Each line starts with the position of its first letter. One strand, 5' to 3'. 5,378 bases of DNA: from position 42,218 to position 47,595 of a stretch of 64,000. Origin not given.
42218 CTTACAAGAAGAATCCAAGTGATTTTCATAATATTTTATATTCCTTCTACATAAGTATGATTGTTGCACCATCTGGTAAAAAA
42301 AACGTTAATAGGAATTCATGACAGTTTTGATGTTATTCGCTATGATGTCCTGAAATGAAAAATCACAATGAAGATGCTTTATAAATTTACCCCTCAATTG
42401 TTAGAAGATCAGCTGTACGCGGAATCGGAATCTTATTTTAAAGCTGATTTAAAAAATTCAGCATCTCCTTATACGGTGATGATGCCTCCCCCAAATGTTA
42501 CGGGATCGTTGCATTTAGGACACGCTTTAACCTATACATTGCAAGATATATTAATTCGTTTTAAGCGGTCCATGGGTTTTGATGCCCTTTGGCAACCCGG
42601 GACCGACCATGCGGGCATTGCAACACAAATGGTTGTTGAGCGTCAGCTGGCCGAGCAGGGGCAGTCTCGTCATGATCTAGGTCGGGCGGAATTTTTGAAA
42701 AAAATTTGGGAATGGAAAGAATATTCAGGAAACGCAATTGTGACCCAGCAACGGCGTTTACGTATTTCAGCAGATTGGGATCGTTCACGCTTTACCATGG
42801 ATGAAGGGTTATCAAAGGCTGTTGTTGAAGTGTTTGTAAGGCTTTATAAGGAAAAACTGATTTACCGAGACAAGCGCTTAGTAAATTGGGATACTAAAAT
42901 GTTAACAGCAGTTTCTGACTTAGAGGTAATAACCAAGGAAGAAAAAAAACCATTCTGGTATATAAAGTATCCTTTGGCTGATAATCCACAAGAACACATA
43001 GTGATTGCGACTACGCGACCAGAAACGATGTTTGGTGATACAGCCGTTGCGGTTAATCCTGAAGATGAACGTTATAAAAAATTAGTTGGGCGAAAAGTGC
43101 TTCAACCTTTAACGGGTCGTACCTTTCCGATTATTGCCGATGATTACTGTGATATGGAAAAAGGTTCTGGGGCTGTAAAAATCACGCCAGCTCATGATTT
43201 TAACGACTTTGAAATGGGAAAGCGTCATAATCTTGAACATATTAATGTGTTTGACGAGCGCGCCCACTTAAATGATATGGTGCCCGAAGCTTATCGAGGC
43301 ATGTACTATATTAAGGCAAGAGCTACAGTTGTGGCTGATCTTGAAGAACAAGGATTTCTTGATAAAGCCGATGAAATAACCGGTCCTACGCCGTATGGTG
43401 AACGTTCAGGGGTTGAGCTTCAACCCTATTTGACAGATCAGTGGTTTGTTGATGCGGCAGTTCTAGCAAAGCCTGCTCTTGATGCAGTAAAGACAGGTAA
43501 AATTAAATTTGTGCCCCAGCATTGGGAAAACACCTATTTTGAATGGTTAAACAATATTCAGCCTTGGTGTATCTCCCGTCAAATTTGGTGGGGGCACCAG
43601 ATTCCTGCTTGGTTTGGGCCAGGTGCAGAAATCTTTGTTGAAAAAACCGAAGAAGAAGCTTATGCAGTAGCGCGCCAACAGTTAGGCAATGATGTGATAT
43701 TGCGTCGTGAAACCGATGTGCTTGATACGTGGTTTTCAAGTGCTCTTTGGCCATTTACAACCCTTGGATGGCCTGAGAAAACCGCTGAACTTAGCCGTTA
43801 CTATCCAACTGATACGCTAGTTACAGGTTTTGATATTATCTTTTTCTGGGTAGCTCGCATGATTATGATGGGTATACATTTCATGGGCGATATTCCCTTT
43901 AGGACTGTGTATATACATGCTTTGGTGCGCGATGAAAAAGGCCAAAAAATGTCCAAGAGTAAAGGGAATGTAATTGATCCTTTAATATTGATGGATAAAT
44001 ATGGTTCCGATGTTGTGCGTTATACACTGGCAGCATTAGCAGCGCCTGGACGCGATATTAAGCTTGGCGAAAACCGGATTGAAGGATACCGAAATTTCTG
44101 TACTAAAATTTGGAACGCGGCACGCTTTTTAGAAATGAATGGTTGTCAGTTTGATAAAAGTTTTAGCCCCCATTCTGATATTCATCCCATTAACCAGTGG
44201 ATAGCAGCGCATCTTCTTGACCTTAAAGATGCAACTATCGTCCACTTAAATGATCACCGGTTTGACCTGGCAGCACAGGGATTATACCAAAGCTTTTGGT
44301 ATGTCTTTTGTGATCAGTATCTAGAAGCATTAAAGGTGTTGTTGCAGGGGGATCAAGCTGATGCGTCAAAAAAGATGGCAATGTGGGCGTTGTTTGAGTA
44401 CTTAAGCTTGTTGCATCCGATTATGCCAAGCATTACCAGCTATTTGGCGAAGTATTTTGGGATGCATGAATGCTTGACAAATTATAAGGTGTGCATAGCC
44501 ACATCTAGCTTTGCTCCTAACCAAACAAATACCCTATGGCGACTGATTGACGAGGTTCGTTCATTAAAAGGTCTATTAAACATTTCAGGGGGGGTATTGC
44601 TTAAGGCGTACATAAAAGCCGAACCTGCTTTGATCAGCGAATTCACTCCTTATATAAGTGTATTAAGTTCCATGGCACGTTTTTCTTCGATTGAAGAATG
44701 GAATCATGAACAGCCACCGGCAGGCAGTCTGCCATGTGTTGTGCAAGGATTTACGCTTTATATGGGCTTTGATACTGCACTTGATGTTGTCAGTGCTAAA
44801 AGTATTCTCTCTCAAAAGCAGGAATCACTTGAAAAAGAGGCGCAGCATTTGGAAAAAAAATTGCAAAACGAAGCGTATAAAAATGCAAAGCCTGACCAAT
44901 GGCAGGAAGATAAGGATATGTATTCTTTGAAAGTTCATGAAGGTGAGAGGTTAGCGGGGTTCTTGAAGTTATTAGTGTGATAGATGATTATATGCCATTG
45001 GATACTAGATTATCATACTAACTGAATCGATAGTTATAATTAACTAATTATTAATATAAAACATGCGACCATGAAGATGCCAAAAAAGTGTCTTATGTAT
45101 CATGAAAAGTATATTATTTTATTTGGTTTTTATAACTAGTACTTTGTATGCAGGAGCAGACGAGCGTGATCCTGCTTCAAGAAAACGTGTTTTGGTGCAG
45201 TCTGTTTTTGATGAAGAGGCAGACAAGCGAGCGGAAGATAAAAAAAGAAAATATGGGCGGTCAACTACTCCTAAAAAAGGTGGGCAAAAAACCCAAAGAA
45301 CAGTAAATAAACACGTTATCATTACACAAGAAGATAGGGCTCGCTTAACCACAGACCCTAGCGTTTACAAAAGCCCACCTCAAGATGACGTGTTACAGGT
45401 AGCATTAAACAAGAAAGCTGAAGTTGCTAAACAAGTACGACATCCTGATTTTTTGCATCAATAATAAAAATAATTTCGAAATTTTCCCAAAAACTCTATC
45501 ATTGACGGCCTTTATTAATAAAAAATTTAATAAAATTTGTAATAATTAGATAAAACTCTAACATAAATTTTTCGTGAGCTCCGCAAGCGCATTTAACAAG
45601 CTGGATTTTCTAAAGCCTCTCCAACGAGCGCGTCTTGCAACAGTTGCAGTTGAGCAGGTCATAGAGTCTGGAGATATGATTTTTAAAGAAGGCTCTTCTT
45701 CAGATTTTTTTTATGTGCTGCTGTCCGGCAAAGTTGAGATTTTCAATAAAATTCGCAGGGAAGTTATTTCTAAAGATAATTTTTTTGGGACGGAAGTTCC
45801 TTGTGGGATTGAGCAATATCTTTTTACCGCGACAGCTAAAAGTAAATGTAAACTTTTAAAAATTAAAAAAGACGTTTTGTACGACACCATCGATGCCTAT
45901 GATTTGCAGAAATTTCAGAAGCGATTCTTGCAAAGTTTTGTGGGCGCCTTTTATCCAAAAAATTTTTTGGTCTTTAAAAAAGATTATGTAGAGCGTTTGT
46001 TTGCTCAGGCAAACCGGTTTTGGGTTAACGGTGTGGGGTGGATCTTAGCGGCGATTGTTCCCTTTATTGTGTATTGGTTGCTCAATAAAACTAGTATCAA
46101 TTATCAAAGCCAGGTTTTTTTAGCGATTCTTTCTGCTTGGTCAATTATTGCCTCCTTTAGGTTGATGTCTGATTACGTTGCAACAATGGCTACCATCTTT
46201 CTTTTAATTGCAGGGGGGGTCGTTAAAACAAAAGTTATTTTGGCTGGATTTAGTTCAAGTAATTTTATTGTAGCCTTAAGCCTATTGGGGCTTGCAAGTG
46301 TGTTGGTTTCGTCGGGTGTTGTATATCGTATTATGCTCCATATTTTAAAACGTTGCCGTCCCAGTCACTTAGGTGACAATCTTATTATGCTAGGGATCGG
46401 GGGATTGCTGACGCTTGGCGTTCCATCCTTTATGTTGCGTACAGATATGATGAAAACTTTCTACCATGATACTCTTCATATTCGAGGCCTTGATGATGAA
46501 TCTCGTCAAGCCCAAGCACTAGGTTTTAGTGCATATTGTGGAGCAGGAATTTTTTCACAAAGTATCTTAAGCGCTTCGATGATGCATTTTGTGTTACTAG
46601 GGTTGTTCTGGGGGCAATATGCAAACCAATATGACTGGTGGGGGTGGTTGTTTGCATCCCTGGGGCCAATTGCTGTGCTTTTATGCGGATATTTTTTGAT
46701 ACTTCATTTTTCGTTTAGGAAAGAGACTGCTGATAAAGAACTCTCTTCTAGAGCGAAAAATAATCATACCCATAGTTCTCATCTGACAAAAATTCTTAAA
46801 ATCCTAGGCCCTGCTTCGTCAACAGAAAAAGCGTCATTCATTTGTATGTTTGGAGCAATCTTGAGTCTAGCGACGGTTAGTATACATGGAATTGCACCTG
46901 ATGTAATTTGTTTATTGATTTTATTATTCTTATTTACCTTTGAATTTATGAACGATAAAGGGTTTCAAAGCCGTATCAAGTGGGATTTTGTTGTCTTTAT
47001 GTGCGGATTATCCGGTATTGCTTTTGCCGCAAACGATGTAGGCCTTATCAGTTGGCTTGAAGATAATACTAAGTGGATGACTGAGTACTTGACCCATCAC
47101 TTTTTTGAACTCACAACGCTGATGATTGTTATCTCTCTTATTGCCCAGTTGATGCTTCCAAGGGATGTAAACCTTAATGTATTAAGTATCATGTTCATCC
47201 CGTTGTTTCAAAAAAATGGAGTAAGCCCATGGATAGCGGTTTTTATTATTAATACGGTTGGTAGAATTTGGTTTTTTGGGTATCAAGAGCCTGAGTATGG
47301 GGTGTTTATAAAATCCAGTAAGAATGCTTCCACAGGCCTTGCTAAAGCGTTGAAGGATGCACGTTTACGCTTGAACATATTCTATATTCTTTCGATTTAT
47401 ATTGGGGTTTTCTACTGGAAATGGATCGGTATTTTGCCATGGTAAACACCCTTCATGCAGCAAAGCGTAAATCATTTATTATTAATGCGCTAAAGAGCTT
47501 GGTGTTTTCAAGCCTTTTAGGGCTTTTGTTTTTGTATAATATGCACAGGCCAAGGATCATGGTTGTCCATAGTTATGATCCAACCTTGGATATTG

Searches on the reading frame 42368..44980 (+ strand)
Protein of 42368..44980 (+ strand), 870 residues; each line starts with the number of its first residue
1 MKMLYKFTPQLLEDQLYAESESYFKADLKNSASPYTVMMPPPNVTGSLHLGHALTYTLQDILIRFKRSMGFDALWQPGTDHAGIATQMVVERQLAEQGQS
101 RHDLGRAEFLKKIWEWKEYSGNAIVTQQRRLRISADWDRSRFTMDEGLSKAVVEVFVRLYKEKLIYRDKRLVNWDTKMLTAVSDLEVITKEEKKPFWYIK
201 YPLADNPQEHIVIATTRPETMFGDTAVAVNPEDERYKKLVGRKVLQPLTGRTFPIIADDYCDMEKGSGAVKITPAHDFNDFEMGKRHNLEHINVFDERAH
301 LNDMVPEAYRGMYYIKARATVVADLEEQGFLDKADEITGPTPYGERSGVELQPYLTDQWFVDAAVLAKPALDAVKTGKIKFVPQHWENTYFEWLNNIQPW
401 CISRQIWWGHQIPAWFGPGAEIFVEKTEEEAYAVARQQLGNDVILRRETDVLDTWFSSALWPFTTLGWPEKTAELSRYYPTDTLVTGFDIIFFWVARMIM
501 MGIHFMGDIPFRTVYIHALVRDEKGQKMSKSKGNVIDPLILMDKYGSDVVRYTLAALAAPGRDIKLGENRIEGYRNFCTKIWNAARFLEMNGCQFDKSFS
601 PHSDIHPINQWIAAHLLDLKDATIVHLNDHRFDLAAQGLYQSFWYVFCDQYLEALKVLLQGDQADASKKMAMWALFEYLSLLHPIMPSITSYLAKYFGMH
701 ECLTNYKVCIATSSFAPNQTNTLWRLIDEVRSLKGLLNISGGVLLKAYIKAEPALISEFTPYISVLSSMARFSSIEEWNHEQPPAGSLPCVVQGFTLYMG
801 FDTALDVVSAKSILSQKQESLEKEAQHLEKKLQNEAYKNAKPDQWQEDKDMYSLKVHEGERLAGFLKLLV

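Call 3: search_protein_families(library=pfam, proteins=[window:42368-44980:+], max_evalue=0.1)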
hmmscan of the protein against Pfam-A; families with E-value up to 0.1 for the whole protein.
window:42368-44980:+ (870 aa): 6 families
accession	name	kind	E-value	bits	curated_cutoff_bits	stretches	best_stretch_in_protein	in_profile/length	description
PF00133.28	tRNA-synt_1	-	4e-140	467.7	22.7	1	21-566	9-413/414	tRNA synthetases class I (I, L, M and V)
PF09334.17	tRNA-synt_1g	-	6.9e-19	68.3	20.1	3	523-569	323-369/391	tRNA synthetases class I (M)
PF08264.19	Anticodon_1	-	3.9e-14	53.2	25.1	1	609-741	1-140/148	Anticodon-binding domain of tRNA ligase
PF13603.12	tRNA-synt_1_2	-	2.4e-12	47.2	25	1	241-300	86-145/185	Leucyl-tRNA synthetase, editing domain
PF01406.26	tRNA-synt_1e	-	0.0006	19.7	27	1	507-555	233-281/301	tRNA synthetases class I (C) catalytic domain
PF01921.24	tRNA-synt_1f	-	0.0028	17.1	27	1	514-569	271-323/360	tRNA synthetases class I (K)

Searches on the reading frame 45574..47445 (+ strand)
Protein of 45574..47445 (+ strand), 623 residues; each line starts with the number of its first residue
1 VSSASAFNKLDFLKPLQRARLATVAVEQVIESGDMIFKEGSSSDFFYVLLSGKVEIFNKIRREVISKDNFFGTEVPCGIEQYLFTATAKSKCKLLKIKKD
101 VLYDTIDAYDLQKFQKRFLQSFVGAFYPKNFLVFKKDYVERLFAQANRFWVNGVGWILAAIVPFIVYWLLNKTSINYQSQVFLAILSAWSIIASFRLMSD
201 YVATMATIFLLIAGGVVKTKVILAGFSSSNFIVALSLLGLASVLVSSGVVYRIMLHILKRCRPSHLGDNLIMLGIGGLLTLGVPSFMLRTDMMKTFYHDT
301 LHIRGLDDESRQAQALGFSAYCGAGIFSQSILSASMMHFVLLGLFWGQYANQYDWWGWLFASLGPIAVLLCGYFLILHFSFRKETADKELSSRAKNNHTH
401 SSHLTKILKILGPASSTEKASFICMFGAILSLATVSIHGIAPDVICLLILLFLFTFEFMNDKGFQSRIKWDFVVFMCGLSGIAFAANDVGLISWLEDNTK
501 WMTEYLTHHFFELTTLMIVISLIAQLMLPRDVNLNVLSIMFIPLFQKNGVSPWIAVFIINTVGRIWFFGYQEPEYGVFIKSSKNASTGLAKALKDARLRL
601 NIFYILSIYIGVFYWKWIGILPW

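Call 24: search_protein_families(library=pfam, proteins=[window:45574-47445:+], max_evalue=0.00001)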
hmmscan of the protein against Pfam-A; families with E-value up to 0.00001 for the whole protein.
window:45574-47445:+ (623 aa): 2 families
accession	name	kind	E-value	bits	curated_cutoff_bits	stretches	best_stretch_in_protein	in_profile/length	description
PF00027.35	cNMP_binding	-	6.4e-11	42.5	27.5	1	29-108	3-88/89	Cyclic nucleotide-binding domain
PF03600.22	CitMHS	-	1.3e-09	38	31.9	1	197-523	9-297/336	Citrate transporter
